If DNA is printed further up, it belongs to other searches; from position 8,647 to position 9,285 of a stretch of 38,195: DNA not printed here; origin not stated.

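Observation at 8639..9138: Untracked 53-aa AbrB/SpoVT-like ORF translationally coupled to a 113-aa unknown: a TA-like or controller cassette on the transposon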

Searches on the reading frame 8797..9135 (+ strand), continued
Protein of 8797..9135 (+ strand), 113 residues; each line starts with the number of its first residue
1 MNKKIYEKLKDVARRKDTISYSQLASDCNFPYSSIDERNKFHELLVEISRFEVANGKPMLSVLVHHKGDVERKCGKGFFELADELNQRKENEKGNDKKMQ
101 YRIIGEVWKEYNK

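Call 30: search_protein_families(library=pfam, alignment_id=A1, max_evalue=0.1)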
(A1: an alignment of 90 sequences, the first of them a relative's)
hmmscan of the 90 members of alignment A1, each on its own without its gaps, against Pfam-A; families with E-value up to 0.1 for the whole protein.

A. member 1, P0001 (113 aa): 0 families

B. families by the number of members that match (of 90 scanned): 26 families (the first 25 are shown)
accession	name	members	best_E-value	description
PF03979.19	Sigma70_r1_1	4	0.021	Sigma-70 factor, region 1.1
PF01399.33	PCI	2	0.045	PCI domain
PF21402.2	NLRX1_C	1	0.00083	NLR family member X1, C-terminal domain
PF23588.3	HTH_CHD1_Hrp3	1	0.00093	ATP-dependent helicase CHD1-2/hrp3 HTH domain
PF20713.2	DUF6826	1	0.0059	Domain of unknown function (DUF6826)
PF14217.11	DUF4327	1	0.01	Domain of unknown function (DUF4327)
PF20132.4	DUF6522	1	0.013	Family of unknown function (DUF6522)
PF14178.11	YppF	1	0.015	YppF-like protein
PF08279.18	HTH_11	1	0.025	HTH domain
PF14127.11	DUF4294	1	0.028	Domain of unknown function (DUF4294)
PF01035.26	DNA_binding_1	1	0.031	6-O-methylguanine DNA methyltransferase, DNA binding domain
PF16360.10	GTP-bdg_M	1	0.038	GTP-binding GTPase Middle Region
PF06412.16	TraD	1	0.04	Conjugal transfer protein TraD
PF22948.1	MINAR1_N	1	0.047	MINAR1, N-terminal helical domain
PF16295.10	TetR_C_10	1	0.054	Tetracyclin repressor-like, C-terminal domain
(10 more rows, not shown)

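Call 31: find_homologous_proteins(query=A1, max_evalue=0.00001)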
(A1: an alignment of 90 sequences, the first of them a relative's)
Query A1 (90 sequences) (113 aa, profile of the alignment): 231 proteins with E <= 0.00001 among 1136 candidates; the best 120 are listed.
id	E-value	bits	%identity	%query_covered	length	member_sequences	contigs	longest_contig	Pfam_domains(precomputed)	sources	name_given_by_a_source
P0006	9.4e-40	153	69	96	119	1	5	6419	-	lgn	-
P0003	2.0e-39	152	69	98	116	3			-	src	-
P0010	5.7e-39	151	68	96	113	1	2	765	-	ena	-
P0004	1.2e-38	150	68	98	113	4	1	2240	-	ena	-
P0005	1.6e-38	149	69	96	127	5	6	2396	-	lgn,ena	-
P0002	4.6e-38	148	71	98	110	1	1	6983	-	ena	-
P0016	5.4e-38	148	61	98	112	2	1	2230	-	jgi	jgi:hypothetical protein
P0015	5.8e-38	147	63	100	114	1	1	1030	-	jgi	-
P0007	6.4e-38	147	66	100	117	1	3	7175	-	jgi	jgi:hypothetical protein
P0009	1.6e-37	146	68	96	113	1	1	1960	-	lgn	-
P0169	6.7e-37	144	47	76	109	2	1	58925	-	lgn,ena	-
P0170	8.6e-37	144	45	76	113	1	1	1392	-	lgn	-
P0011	9.3e-37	144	67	96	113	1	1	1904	-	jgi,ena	-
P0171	1.1e-36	143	45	76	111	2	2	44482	-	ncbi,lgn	-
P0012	1.2e-36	143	66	96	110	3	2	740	-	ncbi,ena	-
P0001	2.0e-36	143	100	100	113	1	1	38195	-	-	-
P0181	4.0e-35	138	39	81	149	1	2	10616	-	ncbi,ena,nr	ncbi:hypothetical protein M1N05_00390 [Dehalococcoidales bacterium]|nr:hypothetical protein [Dehaloc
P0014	8.9e-35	137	63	96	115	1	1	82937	-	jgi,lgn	jgi:hypothetical protein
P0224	9.6e-33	131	43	73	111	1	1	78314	-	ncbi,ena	-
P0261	2.9e-30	123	38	87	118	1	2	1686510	-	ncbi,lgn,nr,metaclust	ncbi:conserved hypothetical protein [Dehalogenimonas lykanthroporepellens BL-DC-9]|nr:conserved hypo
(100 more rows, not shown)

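Call 42: predict_structure(alignment_id=A2)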
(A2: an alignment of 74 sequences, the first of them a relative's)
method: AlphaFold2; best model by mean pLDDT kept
length: 113 residues; sequences in the alignment: 74
mean_pLDDT: 95.8   pTM: 0.87
mean pLDDT of the five models: 95.8, 95.2, 95.0, 94.5, 94.4
residues with pLDDT >= 90: 105; 70-90: 8; 50-70: 0; < 50: 0
segments of 3 or more residues with pLDDT < 50: none
pLDDT, mean of each block of 10 residues (from residue 1): 97 97 97 95 97 98 92 93 97 94 98 87
secondary structure, 60 per line:
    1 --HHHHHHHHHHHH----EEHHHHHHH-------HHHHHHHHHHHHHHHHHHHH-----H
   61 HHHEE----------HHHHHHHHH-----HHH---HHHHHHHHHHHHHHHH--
elements in order: H3-14 H21-27 H35-54 H60-63 H76-84 H96-111

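Call 47: fold_search(model_id=the predicted structure, library=pdb)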
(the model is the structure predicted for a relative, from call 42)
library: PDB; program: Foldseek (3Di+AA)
matches with E <= 10: 25; with E <= 0.001: 0
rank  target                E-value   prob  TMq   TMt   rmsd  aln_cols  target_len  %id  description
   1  3kzy_A                3.4e+00  0.21  0.35  0.26   4.0        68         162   24  Crystal structure of SNAP-tag (released 2010-12-15)
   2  1yfh_C                4.1e+00  0.08  0.31  0.25   7.7        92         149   15  wt Human O6-Alkylguanine-DNA Alkyltransferase Bound To DNA Containing an Alkylated Cytosine (released 2005-12-13)
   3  4bhc                  4.1e+00  0.04  0.25  0.20   8.9       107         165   11  CRYSTAL STRUCTURE OF THE M. TUBERCULOSIS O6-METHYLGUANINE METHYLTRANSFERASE R37L VARIANT (released 2013-04-17)
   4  3kzz                  4.6e+00  0.21  0.38  0.29   3.3        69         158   25  Crystal structure of SNAP-tag bound to its substrate benzylguanine (released 2010-12-15)
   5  1qnt                  4.6e+00  0.18  0.41  0.30   5.1        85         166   22  X-ray structure of human O6alkylguanine-DNA alkyltransferase (released 1999-12-16)
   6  4yhh_B                4.6e+00  0.01  0.15  0.09  12.9       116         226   16  Crystal structure of the 30S ribosomal subunit from Thermus thermophilus in complex with tigecycline (released 2015-04-08)
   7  4bhb                  5.4e+00  0.04  0.24  0.19   9.8       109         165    9  Crystal structure of Mycobacterium tuberculosis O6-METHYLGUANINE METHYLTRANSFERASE (released 2013-04-17)
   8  7dqt                  5.7e+00  0.08  0.37  0.30   8.2       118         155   10  Crystal structure of O6-methylguanine methyltransferase Y91F variant (released 2021-12-15)
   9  3c1d_A                5.7e+00  0.02  0.19  0.16  13.4       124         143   14  X-ray crystal structure of RecX (released 2008-07-15)
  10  3l00                  6.4e+00  0.14  0.38  0.29   4.5        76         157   22  Crystal structure of benzylated SNAP-tag (released 2010-12-15)
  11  2f2g_B                6.8e+00  0.01  0.18  0.11  12.9       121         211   13  X-Ray Structure of Gene Product From Arabidopsis Thaliana AT3G16990 (released 2005-12-13)
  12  2wu2_C                7.6e+00  0.03  0.25  0.23  12.6       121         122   10  Crystal structure of the E. coli succinate:quinone oxidoreductase (SQR) SdhC His84Met mutant (released 2010-08-25)
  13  9t4r_B                7.6e+00  0.01  0.19  0.10  14.6       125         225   14  Staphylococcus aureus 70S initiation complex with a natural mRNA (released 2026-02-25)
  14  6xxv_C                8.1e+00  0.03  0.23  0.23  11.7       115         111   10  Crystal Structure of a computationally designed Immunogen S2_1.2 in complex with its elicited antibody C57 (released 2020-04-22)
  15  5d4d_P                8.1e+00  0.02  0.20  0.09  14.7       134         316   10  Crystal structure of Thermus thermophilus product complex for transcription initiation with NAD and CTP (released 2016-07-06)
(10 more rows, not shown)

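Call 51: find_related_loci(query=A4, collection=genome_contigs, flank=6000)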
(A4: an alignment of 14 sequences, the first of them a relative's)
Query A4 (113 aa) in genome_contigs; peptide patterns used: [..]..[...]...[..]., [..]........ (x = any residue, [..] = any of these).
54 stretches matched a pattern, but none encodes a relative of the query by tblastn (E <= 1e-3).

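Call 61: search_protein_families(library=ncbifam, proteins=[P0020, P0110, P0079, P0113, P0115, P0028, P0261, P0181, P0075, P0153], max_evalue=0.01)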
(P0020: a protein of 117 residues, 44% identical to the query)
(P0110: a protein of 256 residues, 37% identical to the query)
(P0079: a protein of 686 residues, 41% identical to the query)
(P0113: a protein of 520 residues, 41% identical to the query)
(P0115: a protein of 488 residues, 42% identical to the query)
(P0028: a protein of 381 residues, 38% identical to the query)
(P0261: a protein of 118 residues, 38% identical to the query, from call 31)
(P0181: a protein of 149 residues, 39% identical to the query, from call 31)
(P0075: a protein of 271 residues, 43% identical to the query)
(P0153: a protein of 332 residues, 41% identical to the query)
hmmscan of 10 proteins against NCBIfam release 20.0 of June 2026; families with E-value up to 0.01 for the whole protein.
P0020 (117 aa): 0 families

P0110 (256 aa): 0 families

P0079 (686 aa): 8 families
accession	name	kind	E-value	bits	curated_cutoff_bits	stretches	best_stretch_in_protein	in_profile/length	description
NF053713.1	helicas_STM2767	equivalog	1.6e-09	36.7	550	1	335-407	163-237/665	STM2767 family DEAD/DEAH box helicase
TIGR01448.2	helicase_RecD2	equivalog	3.7e-06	25.4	500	1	633-679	643-689/713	SF1B family DNA helicase RecD2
NF033442.0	BREX_PglW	equivalog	1.3e-05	23.1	990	1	181-290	46-161/1391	BREX system serine/threonine kinase PglW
NF004069.0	PRK05580.2-1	equivalog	0.0013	17.2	767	1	339-410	104-175/612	primosomal protein N'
TIGR02785.1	addA_Gpos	equivalog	0.0021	15.9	707.65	1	622-654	776-808/1234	helicase-exonuclease AddAB subunit AddA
NF038214.1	IS21_help_AAA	equivalog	0.0028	17.4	200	1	342-397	68-126/232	IS21-like element helper ATPase IstB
TIGR02784.1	addA_alphas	equivalog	0.0032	15.8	860.75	0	574-651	717-798/1138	double-strand break repair helicase AddA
NF050088.1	Get3_fold_NosAFP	equivalog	0.0043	16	325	1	365-400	6-41/364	Get3/ArsA fold putative tail anchor-mediating ATPase NosAFP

P0113 (520 aa): 0 families

P0115 (488 aa): 0 families

P0028 (381 aa): 2 families
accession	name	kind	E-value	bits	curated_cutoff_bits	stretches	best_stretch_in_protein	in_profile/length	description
TIGR00589.1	ogt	superfamily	0.00056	19.9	46.4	0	141-168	6-32/80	methylated-DNA--[protein]-cysteine S-methyltransferase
NF041132.1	DNA_protcyst_Mta_Thcoc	equivalog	0.0054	16.6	250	0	140-164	95-119/169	methylated-DNA--protein-cysteine methyltransferase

P0261 (118 aa): 0 families

P0181 (149 aa): 0 families

P0075 (271 aa): 0 families

P0153 (332 aa): 0 families

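Call 69: find_encoding_contigs(protein=P0261, flank=5000, max_places=2)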
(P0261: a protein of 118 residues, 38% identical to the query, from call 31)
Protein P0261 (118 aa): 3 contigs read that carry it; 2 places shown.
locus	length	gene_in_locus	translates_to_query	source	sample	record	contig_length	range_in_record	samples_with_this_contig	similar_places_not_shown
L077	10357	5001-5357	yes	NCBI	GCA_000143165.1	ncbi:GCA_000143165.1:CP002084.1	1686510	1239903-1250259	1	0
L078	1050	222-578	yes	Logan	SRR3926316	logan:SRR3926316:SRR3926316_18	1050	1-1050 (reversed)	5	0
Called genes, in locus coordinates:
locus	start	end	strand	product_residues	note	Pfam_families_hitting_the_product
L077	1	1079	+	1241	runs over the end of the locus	PF02384:N6_Mtase (faint), PF20473:MmeI_Mtase (faint), PF07669:Eco57I, PF12950:TaqI_C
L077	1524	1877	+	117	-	-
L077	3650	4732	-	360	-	PF05598:DUF772, PF01609:DDE_Tnp_1, PF13751:DDE_Tnp_1_6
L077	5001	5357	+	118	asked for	-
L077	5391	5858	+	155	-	-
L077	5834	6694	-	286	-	PF13276:HTH_21, PF00665:rve, PF13683:rve_3, PF13333:rve_2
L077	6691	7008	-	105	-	PF01527:HTH_Tnp_1, PF13518:HTH_28 (faint)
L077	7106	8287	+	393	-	-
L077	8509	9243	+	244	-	PF20208:ARPP-1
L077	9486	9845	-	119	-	PF02001:DUF134, PF04545:Sigma70_r4 (weak), PF08281:Sigma70_r4_2 (weak)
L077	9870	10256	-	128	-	PF02579:Nitro_FeMo-Co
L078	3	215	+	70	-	?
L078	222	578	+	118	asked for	-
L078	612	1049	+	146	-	?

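Call 70: find_encoding_contigs(protein=P0169, flank=5000, max_places=2)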
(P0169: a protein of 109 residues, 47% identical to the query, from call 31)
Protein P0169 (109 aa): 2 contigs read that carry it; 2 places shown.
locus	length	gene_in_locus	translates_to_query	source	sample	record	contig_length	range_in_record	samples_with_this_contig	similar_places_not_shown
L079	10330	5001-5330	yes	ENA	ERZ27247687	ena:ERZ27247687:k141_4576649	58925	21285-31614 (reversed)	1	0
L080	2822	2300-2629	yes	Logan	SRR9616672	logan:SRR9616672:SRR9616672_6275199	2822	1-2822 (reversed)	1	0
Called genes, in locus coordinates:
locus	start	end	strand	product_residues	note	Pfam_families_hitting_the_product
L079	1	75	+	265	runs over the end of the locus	PF01869:BcrAD_BadFG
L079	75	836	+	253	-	PF03598:CdhC (faint)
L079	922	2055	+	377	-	PF06050:HGD-D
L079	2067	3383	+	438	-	PF06050:HGD-D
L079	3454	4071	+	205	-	-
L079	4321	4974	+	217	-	PF14082:SduA_C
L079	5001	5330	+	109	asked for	-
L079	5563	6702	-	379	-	PF04773:FecR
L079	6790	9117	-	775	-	-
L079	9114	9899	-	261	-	PF13709:DUF4159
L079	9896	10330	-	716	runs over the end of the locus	PF07584:BatA, PF13519:VWA_2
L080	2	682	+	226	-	?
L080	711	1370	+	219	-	-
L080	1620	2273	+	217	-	PF14082:SduA_C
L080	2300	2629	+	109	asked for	-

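Call 71: find_encoding_contigs(protein=P0224, flank=5000, max_places=2)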
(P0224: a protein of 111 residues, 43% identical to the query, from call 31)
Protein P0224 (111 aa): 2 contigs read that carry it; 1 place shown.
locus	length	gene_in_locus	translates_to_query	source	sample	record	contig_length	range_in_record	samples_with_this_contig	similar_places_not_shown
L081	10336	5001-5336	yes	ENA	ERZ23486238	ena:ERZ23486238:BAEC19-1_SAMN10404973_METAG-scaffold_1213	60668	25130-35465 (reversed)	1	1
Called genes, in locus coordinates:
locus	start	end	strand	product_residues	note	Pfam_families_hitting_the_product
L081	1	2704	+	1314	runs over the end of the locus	PF02384:N6_Mtase (faint), PF20473:MmeI_Mtase, PF07669:Eco57I, PF04326:SLFN_AlbA_2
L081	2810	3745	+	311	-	-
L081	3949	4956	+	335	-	-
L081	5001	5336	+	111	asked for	-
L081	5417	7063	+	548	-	PF00069:Pkinase, PF07714:PK_Tyr_Ser-Thr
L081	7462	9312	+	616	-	PF03235:GmrSD_N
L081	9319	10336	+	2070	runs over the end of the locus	PF13191:AAA_16 (faint), PF13401:AAA_22 (weak)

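Call 72: search_protein_families(library=pfam, proteins=[L010:3551-3721:-, L001:5678-6001:+, L079:4321-4971:+, L081:3949-4953:+, L081:2810-3742:+, L077:5391-5855:+, L004:5457-5651:+, L014:155-415:+], max_evalue=0.01)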
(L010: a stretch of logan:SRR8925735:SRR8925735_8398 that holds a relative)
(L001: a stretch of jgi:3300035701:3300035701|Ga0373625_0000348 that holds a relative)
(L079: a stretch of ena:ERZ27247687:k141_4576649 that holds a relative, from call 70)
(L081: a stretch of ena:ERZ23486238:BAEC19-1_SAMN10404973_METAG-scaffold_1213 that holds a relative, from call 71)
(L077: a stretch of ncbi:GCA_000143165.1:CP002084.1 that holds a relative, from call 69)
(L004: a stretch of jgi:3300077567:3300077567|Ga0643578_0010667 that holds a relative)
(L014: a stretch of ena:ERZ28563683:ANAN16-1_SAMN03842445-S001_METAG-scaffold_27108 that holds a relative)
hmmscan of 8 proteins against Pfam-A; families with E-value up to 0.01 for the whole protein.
L010:3551-3721:- (57 aa): 2 families
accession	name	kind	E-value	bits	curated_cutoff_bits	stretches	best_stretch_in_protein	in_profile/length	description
PF09853.14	DUF2080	-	0.00077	19.6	21.5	1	27-50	21-44/50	Putative transposon-encoded protein (DUF2080)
PF19109.5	DUF5796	-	0.0082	16.6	36.9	1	9-54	84-129/139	Family of unknown function (DUF5796)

L001:5678-6001:+ (108 aa): 1 family
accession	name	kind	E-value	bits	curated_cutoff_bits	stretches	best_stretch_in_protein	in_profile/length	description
PF01844.29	HNH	-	0.00063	20.3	21.4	1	22-73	1-46/47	HNH endonuclease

L079:4321-4971:+ (217 aa): 1 family
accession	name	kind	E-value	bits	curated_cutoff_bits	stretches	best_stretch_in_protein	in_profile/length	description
PF14082.12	SduA_C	-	8.8e-16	58.9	27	1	55-205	3-156/159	Shedu protein SduA, C-terminal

L081:3949-4953:+ (335 aa): 0 families

L081:2810-3742:+ (311 aa): 0 families

L077:5391-5855:+ (155 aa): 0 families

L004:5457-5651:+ (65 aa): 0 families

L014:155-415:+ (87 aa): 10 families
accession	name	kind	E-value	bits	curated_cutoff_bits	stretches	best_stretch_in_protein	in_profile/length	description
PF13463.12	HTH_27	-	7.2e-05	23.4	22.2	1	22-75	11-68/68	Winged helix DNA-binding domain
PF14947.12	HTH_45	-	0.00011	22.5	25.5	1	21-82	13-69/77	Winged helix-turn-helix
PF12802.13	MarR_2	-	0.00072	20.1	27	1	27-64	21-59/61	MarR family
PF21984.2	DnaD_N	-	0.00079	20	27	1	29-83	38-91/101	DnaD N-terminal domain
PF25213.1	HVO_A0261_N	-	0.00082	19.7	35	1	14-78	12-70/86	HVO_A0261 N-terminal domain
PF01638.23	HxlR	-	0.00098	19.4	20.8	1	22-82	14-76/91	HxlR-like helix-turn-helix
PF01978.25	TrmB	-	0.0012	19.1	25.6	1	20-69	17-65/68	Sugar-specific transcriptional regulator TrmB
PF14277.12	DUF4364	-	0.0042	17.4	26.9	1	34-79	27-70/162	Domain of unknown function (DUF4364)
PF13601.12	HTH_34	-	0.0065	17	27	1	29-81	17-71/80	Winged helix DNA-binding domain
PF12840.13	HTH_20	-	0.007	16.8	27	1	16-58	7-50/51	Helix-turn-helix domain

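Call 85: fold_search(model_id=the predicted structure, library=viral)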
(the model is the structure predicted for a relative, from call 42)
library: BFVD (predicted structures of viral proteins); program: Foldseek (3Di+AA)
matches with E <= 10: 24; with E <= 0.001: 4
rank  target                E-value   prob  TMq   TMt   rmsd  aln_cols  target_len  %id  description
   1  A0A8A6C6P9            4.2e-05  1.00  0.80  0.66   3.4       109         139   20  (no name in the UniProt tables at hand)
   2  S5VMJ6                5.6e-05  1.00  0.81  0.79   3.2       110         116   21  Uncharacterized protein [Pseudomonas phage PaBG]
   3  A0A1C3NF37            1.1e-04  1.00  0.77  0.68   3.0       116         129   23  (no name in the UniProt tables at hand)
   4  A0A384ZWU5            4.4e-04  1.00  0.76  0.72   3.1       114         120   18  Uncharacterized protein [Dickeya phage vB_DsoM_JA13]
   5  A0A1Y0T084            6.5e-03  1.00  0.76  0.29   2.9       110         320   14  Uncharacterized protein [Pseudomonas phage Noxifer]
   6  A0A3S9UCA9            2.9e-02  1.00  0.66  0.55   4.1       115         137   20  (no name in the UniProt tables at hand)
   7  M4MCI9                3.4e+00  0.05  0.24  0.18  10.1       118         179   13  (no name in the UniProt tables at hand)
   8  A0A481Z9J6            3.6e+00  0.06  0.27  0.30  12.7       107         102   11  Uncharacterized protein [Pithovirus LCPAC401]
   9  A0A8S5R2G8            3.8e+00  0.20  0.41  0.19   3.6        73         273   15  Homing endonuclease [Siphoviridae sp. ct6d71]
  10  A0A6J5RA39            4.0e+00  0.02  0.18  0.10  18.3       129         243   12  Uncharacterized protein [uncultured Caudovirales phage]
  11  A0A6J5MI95            4.8e+00  0.12  0.28  0.22   6.8        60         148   15  CysC Adenylylsulfate kinase and related kinases [uncultured Caudovirales phage]
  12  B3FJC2                4.8e+00  0.07  0.30  0.13  11.1       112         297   13  Uncharacterized protein [Pseudomonas phage 201phi2-1]
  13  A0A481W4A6            5.6e+00  0.14  0.53  0.39   6.2       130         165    8  Uncharacterized protein [Pseudomonas phage Psa21]
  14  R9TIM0                7.1e+00  0.03  0.29  0.31   8.4       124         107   10  Uncharacterized protein [Vibrio phage nt-1]
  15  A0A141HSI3            7.1e+00  0.03  0.28  0.09  14.6       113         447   18  (no name in the UniProt tables at hand)
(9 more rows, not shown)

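Call 87: search_dna_similar(query=P0001, collection=plasmids, mode=protein, max_evalue=0.001, max_rows=25)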
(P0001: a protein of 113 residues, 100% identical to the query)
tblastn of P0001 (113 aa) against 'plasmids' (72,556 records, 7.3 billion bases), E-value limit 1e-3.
Records with a match: 2; places in all: 2; records where one place covers at least 80% of the query: 0.
Best place of each record, by identity: <60% 2.
By first word of the organism name: Methylobacterium 1; Rhizobium 1.
By predicted mobility (MOB-suite, as given by PLSDB): non-mobilizable 1; mobilizable 1.
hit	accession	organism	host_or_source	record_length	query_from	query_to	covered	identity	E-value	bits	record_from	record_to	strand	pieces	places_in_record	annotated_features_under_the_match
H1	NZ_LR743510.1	Methylobacterium bullatum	-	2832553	9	92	74%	38.4%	1e-4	47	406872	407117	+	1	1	none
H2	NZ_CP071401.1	Rhizobium leguminosarum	lentil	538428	9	85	68%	39.0%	3e-4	45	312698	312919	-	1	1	hypothetical protein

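Call 88: search_dna_similar(query=P0001, collection=phages, mode=protein, max_evalue=0.01, max_rows=20)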
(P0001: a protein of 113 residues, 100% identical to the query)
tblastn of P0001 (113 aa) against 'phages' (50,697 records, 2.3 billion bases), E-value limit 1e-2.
No match.
